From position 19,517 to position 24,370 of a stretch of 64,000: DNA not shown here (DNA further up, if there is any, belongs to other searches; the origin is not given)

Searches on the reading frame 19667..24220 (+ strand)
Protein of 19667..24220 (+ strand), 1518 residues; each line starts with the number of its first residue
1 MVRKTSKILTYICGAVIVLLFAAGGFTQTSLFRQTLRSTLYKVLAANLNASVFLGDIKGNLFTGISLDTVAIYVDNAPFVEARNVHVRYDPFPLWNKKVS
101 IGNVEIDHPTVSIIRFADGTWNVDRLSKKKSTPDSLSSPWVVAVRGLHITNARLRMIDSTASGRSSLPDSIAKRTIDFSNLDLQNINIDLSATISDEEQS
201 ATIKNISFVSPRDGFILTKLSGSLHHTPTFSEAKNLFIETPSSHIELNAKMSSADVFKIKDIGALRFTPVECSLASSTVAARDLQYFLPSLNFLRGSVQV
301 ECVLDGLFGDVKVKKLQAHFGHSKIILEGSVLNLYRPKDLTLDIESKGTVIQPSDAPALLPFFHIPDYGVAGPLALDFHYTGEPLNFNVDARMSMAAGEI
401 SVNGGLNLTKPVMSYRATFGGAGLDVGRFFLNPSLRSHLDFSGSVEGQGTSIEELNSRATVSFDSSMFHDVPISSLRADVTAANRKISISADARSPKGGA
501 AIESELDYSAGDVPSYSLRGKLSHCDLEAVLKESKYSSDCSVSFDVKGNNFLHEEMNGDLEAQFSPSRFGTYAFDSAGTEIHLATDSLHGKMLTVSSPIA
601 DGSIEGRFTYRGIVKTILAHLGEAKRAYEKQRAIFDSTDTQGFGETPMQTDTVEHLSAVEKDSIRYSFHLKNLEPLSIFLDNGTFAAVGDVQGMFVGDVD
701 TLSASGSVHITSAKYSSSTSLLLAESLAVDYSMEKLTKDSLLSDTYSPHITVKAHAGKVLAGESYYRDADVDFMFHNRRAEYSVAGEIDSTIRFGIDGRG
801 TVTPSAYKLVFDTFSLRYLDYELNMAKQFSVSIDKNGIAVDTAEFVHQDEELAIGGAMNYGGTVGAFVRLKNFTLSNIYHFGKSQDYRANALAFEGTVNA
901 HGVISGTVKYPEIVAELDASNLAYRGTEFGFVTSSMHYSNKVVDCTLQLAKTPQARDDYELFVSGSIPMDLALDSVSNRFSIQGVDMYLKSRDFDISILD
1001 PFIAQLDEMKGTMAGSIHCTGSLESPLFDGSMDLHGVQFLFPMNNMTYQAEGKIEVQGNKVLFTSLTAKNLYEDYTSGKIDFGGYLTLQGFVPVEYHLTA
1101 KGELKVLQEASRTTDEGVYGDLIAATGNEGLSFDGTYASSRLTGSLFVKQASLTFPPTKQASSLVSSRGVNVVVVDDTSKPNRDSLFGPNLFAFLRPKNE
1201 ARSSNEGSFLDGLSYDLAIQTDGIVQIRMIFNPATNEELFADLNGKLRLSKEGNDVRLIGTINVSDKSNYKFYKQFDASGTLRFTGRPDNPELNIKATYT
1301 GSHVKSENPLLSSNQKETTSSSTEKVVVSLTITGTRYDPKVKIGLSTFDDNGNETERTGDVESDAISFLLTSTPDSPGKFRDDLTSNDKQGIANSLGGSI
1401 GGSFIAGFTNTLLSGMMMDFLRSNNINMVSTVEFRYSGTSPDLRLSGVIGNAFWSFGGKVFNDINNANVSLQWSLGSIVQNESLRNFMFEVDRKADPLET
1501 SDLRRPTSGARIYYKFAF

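Call 7: search_protein_families(library=pfam, proteins=[window:19667-24220:+], max_evalue=0.001)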
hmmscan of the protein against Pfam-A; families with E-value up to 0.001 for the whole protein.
window:19667-24220:+ (1518 aa): 2 families
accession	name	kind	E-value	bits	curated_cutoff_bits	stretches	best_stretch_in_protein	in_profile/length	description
PF05359.17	DUF748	-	2.1e-15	56.3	50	1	3-184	12-193/1037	Domain of Unknown Function (DUF748)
PF05170.20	AsmA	-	1.5e-10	41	29.8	1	3-159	2-174/607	AsmA family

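Call 51: search_protein_families(library=ncbifam, proteins=[window:19667-24220:+], max_evalue=0.01)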
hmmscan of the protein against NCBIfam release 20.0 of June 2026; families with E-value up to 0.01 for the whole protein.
window:19667-24220:+ (1518 aa): 2 families
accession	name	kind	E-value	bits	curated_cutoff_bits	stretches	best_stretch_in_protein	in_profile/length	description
NF047952.2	ATportTamB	equivalog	7.8e-22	77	825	3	784-1039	622-869/1240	autotransporter assembly complex protein TamB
TIGR04411.1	T2SS_GspN_Lepto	equivalog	2.6e-05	23.8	50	1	7-100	5-92/280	type II secretion system protein GspN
